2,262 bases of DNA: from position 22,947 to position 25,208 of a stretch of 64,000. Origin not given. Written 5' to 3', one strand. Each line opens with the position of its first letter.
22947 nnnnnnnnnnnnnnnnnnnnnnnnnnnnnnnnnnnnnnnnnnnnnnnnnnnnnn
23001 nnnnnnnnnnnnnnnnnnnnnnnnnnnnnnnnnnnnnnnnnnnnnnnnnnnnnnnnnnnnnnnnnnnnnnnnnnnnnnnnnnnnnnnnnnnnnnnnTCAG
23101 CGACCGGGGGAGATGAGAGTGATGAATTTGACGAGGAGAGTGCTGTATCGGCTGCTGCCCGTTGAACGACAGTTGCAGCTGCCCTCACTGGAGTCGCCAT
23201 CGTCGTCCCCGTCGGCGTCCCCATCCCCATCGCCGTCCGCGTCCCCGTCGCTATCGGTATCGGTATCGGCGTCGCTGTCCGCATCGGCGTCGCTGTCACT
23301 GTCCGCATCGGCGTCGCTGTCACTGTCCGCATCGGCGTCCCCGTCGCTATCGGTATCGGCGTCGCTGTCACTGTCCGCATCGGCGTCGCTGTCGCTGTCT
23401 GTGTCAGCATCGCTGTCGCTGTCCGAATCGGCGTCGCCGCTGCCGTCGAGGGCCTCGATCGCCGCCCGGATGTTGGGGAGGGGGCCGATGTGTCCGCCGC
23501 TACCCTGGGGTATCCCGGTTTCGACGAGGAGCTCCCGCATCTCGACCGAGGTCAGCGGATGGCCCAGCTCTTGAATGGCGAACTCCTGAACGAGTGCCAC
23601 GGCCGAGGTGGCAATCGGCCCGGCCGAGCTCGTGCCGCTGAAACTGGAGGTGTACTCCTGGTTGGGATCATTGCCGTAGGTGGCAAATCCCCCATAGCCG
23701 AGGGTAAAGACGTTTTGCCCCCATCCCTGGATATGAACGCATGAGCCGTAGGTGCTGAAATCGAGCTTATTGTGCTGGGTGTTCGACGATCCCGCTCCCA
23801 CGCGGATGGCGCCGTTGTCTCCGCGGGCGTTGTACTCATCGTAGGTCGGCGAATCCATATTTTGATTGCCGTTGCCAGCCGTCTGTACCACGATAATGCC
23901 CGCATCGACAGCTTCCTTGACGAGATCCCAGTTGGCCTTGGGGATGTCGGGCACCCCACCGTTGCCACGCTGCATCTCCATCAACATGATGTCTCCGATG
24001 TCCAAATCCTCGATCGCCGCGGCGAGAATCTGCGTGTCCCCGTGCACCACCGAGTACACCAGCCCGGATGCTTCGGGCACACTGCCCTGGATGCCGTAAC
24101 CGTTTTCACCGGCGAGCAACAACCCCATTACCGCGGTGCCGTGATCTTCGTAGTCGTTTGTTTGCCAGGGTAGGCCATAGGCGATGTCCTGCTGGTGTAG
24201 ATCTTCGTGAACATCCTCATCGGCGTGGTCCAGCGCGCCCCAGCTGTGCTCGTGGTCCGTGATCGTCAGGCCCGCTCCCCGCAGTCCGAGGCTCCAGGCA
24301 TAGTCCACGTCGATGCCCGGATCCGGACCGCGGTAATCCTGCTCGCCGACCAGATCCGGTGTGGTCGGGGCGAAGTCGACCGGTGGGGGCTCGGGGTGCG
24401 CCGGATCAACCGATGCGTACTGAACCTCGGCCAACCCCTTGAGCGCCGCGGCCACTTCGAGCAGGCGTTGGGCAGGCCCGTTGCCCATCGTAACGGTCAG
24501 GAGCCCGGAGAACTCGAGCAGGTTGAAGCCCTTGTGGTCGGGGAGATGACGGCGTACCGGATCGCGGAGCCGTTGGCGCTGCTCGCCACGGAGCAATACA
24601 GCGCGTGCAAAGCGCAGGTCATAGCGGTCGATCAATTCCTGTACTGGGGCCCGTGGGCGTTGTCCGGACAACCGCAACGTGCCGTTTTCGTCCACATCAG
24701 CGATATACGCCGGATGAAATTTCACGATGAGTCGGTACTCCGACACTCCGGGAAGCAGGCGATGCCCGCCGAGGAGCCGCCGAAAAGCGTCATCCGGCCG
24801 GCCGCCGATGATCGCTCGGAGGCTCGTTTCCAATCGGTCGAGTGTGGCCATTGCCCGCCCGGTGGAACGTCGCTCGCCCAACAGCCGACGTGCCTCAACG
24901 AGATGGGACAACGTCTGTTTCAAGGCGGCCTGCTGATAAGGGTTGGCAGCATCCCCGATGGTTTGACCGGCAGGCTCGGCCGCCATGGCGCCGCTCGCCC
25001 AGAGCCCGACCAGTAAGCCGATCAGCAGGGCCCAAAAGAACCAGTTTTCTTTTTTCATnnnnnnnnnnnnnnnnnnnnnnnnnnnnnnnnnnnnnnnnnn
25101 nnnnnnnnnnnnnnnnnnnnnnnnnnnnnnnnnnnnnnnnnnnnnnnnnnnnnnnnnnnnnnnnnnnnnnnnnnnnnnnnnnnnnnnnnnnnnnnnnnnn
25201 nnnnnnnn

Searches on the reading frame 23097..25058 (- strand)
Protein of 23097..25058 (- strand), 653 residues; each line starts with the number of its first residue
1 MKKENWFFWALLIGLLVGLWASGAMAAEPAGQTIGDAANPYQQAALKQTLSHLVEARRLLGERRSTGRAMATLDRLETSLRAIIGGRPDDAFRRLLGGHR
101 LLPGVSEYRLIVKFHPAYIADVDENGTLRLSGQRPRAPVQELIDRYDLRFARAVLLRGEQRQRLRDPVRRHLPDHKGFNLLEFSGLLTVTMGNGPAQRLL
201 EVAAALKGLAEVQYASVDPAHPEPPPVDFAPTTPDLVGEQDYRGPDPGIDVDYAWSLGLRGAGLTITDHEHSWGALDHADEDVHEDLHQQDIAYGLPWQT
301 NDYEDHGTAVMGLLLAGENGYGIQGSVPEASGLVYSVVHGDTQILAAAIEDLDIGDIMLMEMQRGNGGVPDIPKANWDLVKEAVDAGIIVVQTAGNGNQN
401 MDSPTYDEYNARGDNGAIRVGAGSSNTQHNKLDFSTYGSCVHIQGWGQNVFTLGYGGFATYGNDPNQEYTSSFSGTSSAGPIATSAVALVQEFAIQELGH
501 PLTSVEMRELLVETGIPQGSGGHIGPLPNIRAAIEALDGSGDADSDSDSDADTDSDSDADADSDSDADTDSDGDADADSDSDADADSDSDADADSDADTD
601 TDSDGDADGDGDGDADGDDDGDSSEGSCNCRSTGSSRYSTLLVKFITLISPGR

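Call 25: search_protein_families(library=ncbifam, proteins=[window:23097-25058:-], max_evalue=0.01)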
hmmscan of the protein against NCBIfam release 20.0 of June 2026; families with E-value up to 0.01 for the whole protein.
window:23097-25058:- (653 aa): 6 families
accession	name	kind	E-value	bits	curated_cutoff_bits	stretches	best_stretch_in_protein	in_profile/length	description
NF000535.3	MSCRAMM_SdrC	exception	1.3e-11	43.3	1700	1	542-623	773-854/963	MSCRAMM family adhesin SdrC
NF012181.0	MSCRAMM_SdrD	exception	1.4e-11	42.7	2500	1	542-623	1203-1284/1379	MSCRAMM family adhesin SdrD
TIGR03921.1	T7SS_mycosin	equivalog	1.6e-11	43.9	278.75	1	299-514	45-262/353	type VII secretion-associated serine protease mycosin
NF033845.1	MSCRAMM_ClfB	exception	3.4e-11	41.9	999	1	541-624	708-793/871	MSCRAMM family adhesin clumping factor ClfB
NF033609.2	MSCRAMM_ClfA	exception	1.5e-10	39.5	1150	1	542-624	661-743/934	MSCRAMM family adhesin clumping factor ClfA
NF033595.1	denti_PrtP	equivalog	9.2e-05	21.2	300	1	377-494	356-460/606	dentilisin complex serine proteinase subunit PrtP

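Call 62: search_protein_families(library=pfam, proteins=[window:23097-25058:-], max_evalue=0.001)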
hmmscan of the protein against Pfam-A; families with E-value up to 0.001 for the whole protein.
window:23097-25058:- (653 aa): 1 family
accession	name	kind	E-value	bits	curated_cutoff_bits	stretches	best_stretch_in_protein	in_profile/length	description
PF00082.27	Peptidase_S8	-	1.7e-21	77.2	21.8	1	293-515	42-273/288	Subtilase family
